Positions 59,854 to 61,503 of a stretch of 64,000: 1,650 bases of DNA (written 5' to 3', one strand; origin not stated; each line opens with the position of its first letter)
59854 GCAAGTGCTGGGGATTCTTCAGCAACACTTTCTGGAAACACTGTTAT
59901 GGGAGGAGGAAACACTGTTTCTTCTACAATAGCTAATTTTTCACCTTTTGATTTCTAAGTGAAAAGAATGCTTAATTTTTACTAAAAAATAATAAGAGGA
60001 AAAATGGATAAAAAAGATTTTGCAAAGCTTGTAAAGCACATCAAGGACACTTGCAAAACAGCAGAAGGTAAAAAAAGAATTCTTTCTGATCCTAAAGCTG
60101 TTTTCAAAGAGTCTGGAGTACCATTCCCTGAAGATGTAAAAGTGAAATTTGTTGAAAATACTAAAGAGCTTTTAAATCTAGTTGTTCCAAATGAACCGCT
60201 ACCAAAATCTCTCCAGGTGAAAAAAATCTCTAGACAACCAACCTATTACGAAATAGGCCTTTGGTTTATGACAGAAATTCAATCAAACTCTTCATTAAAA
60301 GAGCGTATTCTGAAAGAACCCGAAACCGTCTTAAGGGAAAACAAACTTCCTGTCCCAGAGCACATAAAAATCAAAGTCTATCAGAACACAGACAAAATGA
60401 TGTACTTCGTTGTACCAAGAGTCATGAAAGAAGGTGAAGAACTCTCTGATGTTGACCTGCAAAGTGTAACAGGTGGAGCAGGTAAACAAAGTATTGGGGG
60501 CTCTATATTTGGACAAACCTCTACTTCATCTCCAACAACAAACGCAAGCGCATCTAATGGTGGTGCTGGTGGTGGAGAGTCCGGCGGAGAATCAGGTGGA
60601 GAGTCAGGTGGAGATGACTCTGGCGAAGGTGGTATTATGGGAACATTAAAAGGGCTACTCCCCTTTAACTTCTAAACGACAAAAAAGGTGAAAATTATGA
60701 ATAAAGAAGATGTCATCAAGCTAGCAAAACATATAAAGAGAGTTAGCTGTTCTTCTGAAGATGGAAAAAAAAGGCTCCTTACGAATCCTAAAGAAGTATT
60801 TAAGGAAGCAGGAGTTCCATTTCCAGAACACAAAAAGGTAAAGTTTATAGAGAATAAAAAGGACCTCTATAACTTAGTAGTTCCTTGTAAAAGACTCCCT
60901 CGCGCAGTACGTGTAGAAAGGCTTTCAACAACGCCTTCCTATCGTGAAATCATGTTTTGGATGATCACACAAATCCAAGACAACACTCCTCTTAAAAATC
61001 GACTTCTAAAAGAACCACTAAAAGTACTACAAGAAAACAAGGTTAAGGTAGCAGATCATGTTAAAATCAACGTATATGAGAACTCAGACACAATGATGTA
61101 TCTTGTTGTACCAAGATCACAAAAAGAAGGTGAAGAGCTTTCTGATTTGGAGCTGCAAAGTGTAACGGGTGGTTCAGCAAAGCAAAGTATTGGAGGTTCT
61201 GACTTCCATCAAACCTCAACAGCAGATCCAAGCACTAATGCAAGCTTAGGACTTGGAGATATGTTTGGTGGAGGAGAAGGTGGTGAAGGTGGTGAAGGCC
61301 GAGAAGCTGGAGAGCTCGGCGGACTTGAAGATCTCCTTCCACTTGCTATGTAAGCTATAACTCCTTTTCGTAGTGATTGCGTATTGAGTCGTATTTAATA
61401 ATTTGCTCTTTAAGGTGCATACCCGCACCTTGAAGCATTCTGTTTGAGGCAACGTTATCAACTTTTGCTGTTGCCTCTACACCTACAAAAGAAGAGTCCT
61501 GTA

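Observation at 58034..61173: The leaders are a tandem duplication of the NHLP domain, giving ~157-residue double-glycine leaders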

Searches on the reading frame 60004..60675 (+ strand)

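Call 3: search_protein_families(library=ncbifam, proteins=[window:60004-60675:+], max_evalue=10)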
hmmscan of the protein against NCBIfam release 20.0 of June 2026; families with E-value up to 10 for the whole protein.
window:60004-60675:+ (223 aa): 4 families
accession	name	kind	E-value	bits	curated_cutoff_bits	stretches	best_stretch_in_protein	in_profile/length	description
TIGR03793.1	leader_NHLP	domain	9.5e-25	86.3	50.9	2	89-158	10-77/77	NHLP leader peptide family RiPP precursor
TIGR01323.1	nitrile_alph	equivalog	1.5e-14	53.9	249.85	2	97-155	116-174/189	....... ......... subunit alpha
TIGR03887.1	thiocyan_alph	equivalog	3.6e-06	26.9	291.45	2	97-152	127-182/200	thiocyanate hydrolase subunit gamma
NF058617.1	chaperone_FapA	equivalog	0.62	10.4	110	1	139-196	65-120/146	functional amyloid chaperone FapA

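Call 4: search_protein_families(library=pfam, proteins=[window:60004-60675:+], max_evalue=10)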
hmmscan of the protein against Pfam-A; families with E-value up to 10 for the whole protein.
window:60004-60675:+ (223 aa): 1 family
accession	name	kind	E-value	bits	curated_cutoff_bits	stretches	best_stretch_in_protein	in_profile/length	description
PF02979.21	NHase_alpha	-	6.6e-14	52.2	27.2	2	97-155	116-174/184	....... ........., alpha chain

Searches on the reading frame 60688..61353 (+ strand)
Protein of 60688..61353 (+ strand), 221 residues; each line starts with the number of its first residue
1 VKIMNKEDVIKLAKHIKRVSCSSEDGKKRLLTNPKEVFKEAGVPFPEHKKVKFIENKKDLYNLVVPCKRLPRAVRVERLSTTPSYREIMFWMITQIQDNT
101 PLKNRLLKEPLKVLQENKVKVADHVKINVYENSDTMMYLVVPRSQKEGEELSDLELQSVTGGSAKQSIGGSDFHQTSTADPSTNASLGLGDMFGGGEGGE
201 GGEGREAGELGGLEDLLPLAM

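Call 3: search_protein_families(library=ncbifam, proteins=[window:60688-61353:+], max_evalue=10)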
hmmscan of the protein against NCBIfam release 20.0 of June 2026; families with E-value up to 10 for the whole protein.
window:60688-61353:+ (221 aa): 5 families
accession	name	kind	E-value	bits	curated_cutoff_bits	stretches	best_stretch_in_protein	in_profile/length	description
TIGR03793.1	leader_NHLP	domain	2.9e-25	87.9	50.9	2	87-162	4-77/77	NHLP leader peptide family RiPP precursor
TIGR01323.1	nitrile_alph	equivalog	7.1e-12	45.2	249.85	1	27-160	55-175/189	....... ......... subunit alpha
TIGR03887.1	thiocyan_alph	equivalog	7e-05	22.7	291.45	2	102-157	128-183/200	thiocyanate hydrolase subunit gamma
NF038167.1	cyan_ocin_like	subfamily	0.021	15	32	1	150-182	10-41/72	CTB family bacteriocin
TIGR01847.1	bacteriocin_sig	domain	0.14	12.9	15.7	1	149-162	2-15/15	bacteriocin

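Call 4: search_protein_families(library=pfam, proteins=[window:60688-61353:+], max_evalue=10)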
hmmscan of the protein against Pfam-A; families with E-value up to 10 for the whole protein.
window:60688-61353:+ (221 aa): 2 families
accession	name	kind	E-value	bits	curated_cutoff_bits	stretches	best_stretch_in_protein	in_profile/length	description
PF02979.21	NHase_alpha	-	6e-12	45.8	27.2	1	27-159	55-174/184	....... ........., alpha chain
PF16595.10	Cas9_PI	-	0.098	12.8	25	1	6-140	89-216/265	PAM-interacting domain of CRISPR-associated endonuclease Cas9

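Call 13: search_solved_structures(query=window:60688-61353:+, max_evalue=1, show_alignments=3)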
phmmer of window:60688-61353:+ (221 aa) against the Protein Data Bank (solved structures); distinct sequences matched with E-value up to 1: 32.
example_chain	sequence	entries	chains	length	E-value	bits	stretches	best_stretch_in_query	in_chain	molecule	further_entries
1v29_A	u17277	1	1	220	1.8e-08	37.3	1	23-159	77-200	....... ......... a chain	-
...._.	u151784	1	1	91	4.5e-06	29.5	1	98-163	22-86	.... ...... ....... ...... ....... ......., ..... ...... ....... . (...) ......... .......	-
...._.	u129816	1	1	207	1.5e-05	27.8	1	26-158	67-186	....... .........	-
2dpp_A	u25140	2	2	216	1.7e-05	27.6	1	27-158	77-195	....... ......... alpha subunit | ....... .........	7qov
3hht_A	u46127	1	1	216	1.7e-05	27.6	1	27-158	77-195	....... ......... alpha subunit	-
7qom_A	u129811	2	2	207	2.1e-05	27.3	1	26-158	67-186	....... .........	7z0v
7qou_A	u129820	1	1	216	2.2e-05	27.2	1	26-158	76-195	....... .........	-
7qoy_A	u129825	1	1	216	2.4e-05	27.1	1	27-158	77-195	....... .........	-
3vyh_A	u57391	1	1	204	0.00075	22.2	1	23-158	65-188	Cobalt-containing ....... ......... subunit alpha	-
1ugr_A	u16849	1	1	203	0.0019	20.9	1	23-158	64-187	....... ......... alpha subunit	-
1ugs_A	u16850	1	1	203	0.0019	20.9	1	23-158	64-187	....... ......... alpha subunit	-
1ugp_A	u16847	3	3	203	0.002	20.9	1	23-158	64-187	Cobalt-containing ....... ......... subunit alpha | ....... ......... alpha subunit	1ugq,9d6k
2ahj_A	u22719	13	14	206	0.002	20.8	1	103-159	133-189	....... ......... | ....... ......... subunit alpha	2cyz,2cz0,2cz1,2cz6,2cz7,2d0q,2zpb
1ire_A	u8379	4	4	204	0.002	20.8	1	23-158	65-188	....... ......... | Cobalt-containing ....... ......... subunit alpha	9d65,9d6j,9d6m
7w8l_A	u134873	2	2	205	0.002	20.8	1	23-158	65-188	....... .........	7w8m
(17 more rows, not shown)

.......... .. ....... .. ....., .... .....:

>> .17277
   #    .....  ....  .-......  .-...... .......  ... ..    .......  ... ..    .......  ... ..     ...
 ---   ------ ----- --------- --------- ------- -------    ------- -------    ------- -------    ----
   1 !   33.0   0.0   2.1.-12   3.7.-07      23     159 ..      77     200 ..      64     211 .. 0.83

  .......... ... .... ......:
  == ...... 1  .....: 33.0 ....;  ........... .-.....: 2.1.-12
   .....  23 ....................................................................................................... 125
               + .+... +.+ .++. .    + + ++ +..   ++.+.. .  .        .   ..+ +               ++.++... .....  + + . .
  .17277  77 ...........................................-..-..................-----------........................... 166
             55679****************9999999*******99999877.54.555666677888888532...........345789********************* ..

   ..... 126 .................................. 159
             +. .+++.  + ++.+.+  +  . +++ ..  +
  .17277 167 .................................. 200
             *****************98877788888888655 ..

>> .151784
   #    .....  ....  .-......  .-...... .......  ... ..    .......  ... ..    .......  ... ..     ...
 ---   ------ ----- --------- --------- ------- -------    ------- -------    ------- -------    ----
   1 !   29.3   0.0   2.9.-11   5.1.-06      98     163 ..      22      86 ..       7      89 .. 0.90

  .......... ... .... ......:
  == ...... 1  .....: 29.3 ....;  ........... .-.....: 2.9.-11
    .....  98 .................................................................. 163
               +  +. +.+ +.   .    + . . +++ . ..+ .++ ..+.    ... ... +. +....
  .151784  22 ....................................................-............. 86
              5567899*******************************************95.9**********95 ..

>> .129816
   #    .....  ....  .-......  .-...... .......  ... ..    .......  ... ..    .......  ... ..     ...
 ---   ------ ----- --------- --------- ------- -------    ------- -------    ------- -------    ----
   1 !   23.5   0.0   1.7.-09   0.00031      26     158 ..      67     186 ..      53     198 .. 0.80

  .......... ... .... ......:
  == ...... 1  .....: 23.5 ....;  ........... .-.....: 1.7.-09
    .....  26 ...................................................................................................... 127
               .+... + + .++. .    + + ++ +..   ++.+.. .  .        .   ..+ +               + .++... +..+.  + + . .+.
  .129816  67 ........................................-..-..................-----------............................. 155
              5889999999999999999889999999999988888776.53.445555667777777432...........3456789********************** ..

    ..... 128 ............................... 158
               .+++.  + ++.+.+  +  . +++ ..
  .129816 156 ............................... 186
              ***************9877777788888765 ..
